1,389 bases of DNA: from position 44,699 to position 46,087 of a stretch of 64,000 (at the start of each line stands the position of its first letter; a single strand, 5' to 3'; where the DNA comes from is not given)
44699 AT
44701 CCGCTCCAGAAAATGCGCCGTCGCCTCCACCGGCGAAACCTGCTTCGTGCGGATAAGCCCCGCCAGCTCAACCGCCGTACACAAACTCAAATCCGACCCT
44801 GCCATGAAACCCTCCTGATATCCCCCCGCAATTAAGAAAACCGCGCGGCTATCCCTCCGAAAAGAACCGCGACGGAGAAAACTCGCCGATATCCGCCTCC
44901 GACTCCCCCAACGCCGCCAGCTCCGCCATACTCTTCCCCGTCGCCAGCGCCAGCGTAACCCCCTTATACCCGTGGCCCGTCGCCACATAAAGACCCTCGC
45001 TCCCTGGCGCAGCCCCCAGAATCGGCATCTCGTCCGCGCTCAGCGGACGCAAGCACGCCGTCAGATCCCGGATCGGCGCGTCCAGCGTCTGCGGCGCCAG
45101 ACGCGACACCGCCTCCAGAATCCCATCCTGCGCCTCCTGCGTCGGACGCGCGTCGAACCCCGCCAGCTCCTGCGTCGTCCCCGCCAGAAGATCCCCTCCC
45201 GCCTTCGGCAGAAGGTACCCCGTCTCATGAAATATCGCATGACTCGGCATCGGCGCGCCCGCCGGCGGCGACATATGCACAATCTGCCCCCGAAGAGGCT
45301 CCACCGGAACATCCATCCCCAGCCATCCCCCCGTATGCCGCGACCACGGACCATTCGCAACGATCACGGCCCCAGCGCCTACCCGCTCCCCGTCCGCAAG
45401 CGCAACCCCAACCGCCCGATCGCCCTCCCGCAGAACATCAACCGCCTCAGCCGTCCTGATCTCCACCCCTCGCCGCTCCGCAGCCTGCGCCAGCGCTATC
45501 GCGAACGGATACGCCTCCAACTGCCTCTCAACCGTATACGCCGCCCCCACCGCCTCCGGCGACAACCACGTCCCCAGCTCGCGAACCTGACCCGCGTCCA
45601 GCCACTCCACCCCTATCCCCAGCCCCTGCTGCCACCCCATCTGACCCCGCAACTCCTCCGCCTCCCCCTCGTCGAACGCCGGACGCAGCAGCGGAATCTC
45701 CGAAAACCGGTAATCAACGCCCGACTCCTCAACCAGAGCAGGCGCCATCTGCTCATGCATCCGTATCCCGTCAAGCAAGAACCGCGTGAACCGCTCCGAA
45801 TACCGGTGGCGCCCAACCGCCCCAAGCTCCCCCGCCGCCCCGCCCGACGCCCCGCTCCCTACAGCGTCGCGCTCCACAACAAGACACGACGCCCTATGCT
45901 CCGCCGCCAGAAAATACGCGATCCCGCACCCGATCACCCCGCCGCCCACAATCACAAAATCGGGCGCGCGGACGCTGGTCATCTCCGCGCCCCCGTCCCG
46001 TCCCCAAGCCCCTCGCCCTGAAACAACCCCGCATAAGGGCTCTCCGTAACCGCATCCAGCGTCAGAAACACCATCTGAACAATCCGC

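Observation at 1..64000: Very strong, uniform strand asymmetry: the + strand has about twice as much C as G regardless of gene orientation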

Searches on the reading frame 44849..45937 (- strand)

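Call 16: search_protein_families(library=pfam, proteins=[window:44849-45937:-])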
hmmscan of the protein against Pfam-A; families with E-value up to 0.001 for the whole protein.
window:44849-45937:- (362 aa): 1 family
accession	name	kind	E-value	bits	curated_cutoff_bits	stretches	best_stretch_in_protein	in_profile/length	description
PF01266.30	DAO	-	2.4e-60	205.4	27.9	1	1-340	9-353/353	FAD dependent oxidoreductase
